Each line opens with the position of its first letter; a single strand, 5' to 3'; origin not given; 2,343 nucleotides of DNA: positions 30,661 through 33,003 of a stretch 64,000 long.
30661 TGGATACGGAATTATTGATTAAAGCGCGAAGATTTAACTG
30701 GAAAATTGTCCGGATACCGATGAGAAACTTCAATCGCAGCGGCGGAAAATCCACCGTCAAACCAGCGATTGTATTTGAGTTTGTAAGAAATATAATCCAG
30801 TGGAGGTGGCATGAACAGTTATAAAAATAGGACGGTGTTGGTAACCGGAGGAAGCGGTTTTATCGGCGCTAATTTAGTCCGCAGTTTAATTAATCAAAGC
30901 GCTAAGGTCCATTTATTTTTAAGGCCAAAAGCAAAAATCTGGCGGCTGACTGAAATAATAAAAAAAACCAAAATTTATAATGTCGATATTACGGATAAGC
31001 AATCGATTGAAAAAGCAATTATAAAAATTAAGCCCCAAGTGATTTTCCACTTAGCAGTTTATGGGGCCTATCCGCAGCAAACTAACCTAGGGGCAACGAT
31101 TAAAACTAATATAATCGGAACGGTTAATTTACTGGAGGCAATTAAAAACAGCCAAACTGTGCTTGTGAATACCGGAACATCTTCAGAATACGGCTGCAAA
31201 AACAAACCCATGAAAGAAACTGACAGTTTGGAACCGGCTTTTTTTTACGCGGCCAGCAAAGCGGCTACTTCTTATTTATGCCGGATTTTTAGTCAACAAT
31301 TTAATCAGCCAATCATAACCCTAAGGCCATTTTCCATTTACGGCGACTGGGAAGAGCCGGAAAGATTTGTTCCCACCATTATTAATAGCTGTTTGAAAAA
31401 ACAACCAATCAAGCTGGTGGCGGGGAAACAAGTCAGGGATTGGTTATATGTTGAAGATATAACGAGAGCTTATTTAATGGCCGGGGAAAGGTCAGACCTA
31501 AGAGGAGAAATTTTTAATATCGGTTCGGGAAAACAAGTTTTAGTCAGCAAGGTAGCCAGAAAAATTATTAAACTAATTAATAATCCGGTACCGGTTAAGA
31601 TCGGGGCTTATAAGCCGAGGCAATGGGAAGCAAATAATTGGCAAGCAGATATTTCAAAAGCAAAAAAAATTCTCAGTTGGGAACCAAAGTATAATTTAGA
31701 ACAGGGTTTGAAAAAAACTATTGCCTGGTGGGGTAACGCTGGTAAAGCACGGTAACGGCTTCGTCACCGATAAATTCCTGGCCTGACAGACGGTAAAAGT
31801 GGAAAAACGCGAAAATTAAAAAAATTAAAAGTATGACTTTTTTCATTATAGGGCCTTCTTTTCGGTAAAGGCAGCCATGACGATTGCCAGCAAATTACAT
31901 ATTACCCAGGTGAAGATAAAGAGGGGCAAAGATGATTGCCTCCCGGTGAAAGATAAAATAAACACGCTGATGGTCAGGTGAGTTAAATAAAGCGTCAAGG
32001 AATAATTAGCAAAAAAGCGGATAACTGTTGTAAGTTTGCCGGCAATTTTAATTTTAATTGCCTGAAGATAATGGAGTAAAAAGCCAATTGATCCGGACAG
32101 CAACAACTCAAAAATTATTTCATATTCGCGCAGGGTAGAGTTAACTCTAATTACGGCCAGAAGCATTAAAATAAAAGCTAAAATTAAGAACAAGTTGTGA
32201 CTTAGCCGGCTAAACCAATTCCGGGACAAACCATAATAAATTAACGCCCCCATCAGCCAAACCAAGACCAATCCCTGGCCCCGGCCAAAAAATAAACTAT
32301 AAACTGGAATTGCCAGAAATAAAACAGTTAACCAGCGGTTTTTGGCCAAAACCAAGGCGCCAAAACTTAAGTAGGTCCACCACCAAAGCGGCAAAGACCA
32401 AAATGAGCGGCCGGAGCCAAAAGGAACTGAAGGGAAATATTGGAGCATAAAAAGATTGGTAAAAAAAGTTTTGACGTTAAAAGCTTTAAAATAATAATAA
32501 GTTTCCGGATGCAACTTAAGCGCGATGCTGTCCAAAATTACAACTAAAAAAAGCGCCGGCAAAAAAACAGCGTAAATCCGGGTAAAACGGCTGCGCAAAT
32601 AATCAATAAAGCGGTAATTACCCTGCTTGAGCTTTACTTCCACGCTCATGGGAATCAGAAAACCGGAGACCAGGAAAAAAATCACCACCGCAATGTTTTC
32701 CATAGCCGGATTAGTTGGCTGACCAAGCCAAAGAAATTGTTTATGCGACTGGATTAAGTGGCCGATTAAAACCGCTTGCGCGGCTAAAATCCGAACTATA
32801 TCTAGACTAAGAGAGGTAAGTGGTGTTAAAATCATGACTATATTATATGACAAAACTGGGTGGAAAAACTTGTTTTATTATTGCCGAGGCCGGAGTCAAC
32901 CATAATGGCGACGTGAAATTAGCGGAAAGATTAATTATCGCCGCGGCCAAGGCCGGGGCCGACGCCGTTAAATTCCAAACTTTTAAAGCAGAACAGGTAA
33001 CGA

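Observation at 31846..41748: Complete legionaminic-acid-type CMP-nonulosonic acid pathway with extra tailoring genes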

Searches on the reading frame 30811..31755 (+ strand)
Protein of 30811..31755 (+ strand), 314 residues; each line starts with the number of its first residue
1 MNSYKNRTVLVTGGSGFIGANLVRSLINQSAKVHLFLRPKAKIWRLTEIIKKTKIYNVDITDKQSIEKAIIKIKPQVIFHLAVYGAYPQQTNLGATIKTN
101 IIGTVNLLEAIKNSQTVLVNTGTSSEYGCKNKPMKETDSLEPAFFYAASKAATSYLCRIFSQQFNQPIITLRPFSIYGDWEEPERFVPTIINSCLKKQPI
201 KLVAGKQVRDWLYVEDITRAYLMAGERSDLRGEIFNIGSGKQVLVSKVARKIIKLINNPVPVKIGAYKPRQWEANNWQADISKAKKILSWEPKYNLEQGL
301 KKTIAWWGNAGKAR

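Call 37: search_protein_families(library=ncbifam, proteins=[window:30811-31755:+], max_evalue=1e-10)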
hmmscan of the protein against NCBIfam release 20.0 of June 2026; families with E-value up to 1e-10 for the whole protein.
window:30811-31755:+ (314 aa): 19 families
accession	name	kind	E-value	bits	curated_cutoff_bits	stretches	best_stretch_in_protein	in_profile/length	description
TIGR01181.1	dTDP_gluc_dehyt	equivalog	2.3e-50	171.5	365.1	1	9-308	2-312/321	dTDP-glucose 4,6-dehydratase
TIGR04180.1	EDH_00030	hypoth_equivalog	7.1e-46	156.6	475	1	9-295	1-297/297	NAD-dependent 4,6-dehydratase LegB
TIGR02622.1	CDP_4_6_dhtase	equivalog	2.9e-37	128.6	278.45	1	4-309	2-332/352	CDP-glucose 4,6-dehydratase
NF007490.0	PRK10084.1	subfamily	2.4e-35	122.2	649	1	9-307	3-334/361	dTDP-glucose 4,6-dehydratase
NF007582.0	PRK10217.1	equivalog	8.8e-34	117.1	698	1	7-307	2-331/355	dTDP-glucose 4,6-dehydratase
TIGR01179.1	galE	equivalog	1.7e-29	102.7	262.3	2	9-179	2-179/332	UDP-glucose 4-epimerase GalE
TIGR02197.1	heptose_epim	equivalog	9.4e-26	90.7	274.6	1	9-306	1-312/316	ADP-glyceromanno-heptose 6-epimerase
NF011728.1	PRK15181.1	equivalog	5.8e-21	74.9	760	1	63-307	81-337/348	Vi polysaccharide biosynthesis UDP-N-acetylglucosaminuronic acid C-4 epimerase TviC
NF047922.1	GDPFucSynFcl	equivalog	3.3e-18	66.2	500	1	6-308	2-302/308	GDP-L-fucose synthase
NF042423.1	oxyalk_red_Shew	equivalog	7.3e-17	61.4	580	1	5-227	7-223/331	2-alkyl-3-oxoalkanoate reductase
TIGR03466.1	HpnA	hypoth_equivalog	2.9e-15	56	367.65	1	8-261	2-251/327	hopanoid-associated sugar epimerase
TIGR01214.1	rmlD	equivalog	5.6e-15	55.2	224.05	1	8-259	1-229/285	dTDP-4-dehydrorhamnose reductase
TIGR01472.1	gmd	equivalog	7.4e-14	51.7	415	1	9-300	3-331/342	GDP-mannose 4,6-dehydratase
NF042422.1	oxyalk_red_OleD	equivalog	1.4e-13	50.9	580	1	9-227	3-217/329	2-alkyl-3-oxoalkanoate reductase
NF043036.1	ErythonDh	equivalog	1.6e-13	50.5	325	1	9-162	3-165/321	D-erythronate dehydrogenase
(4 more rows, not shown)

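Call 38: search_solved_structures(query=window:30811-31755:+, max_evalue=1e-25)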
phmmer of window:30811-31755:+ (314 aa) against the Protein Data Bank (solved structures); distinct sequences matched with E-value up to 1e-25: 13.
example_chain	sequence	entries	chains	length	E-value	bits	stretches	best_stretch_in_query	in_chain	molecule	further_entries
4zrm_A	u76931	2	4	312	3.2e-34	121.9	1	7-307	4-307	UDP-glucose 4-epimerase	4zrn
6pmh_A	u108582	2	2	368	3.5e-34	121.8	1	3-307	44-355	UDP-glucose 4-epimerase related protein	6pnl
6bwl_A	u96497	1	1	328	4e-33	118.3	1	9-307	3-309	Pal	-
6bi4_A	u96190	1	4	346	3.6e-31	111.9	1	8-308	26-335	dTDP-glucose 4,6-dehydratase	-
2hun_A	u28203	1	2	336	8.6e-31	110.6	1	8-307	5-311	336aa long hypothetical dTDP-glucose 4,6-dehydratase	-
8du1_A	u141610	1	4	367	1.1e-30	110.3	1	7-307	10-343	dTDP-glucose 4,6-dehydratase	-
1g1a_A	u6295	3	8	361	1.1e-30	110.3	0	135-307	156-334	DTDP-D-GLUCOSE 4,6-DEHYDRATASE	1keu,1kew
1bxk_A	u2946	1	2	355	5.1e-28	101.5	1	7-307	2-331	PROTEIN (DTDP-GLUCOSE 4,6-DEHYDRATASE)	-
2pk3_A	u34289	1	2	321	2.3e-27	99.4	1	8-303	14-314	GDP-6-deoxy-D-lyxo-4-hexulose reductase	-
6zl6_A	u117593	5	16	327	3.1e-27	99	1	9-302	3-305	Epimerase domain-containing protein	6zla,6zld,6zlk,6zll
6kv9_A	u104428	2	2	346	6.5e-27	97.9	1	8-307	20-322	MoeE5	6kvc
6dnt_A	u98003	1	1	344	7e-27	97.8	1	4-307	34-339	NAD-dependent epimerase/dehydratase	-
6zlj_A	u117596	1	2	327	1.1e-26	97.2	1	9-302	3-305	Epimerase domain-containing protein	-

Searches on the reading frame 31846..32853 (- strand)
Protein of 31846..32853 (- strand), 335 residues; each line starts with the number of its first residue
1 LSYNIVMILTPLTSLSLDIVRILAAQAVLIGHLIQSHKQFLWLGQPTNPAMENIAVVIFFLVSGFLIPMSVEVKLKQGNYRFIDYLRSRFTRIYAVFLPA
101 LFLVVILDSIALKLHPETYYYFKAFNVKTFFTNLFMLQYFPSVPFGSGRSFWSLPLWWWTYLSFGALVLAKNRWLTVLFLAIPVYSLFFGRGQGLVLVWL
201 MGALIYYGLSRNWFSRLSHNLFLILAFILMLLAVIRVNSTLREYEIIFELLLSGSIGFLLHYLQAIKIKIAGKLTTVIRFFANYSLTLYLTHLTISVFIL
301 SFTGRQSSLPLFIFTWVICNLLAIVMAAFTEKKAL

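Call 3: search_protein_families(library=pfam, proteins=[window:31846-32853:-])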
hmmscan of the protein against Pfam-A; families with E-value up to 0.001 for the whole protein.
window:31846-32853:- (335 aa): 1 family
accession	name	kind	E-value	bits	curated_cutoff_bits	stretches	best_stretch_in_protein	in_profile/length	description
PF01757.29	Acyl_transf_3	-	1.4e-17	64.2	31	1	16-321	3-317/326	Acyltransferase domain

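Call 5: search_protein_families(library=ncbifam, proteins=[window:31846-32853:-], max_evalue=0.00001)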
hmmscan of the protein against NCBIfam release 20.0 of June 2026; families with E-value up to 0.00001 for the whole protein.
window:31846-32853:- (335 aa): 0 families
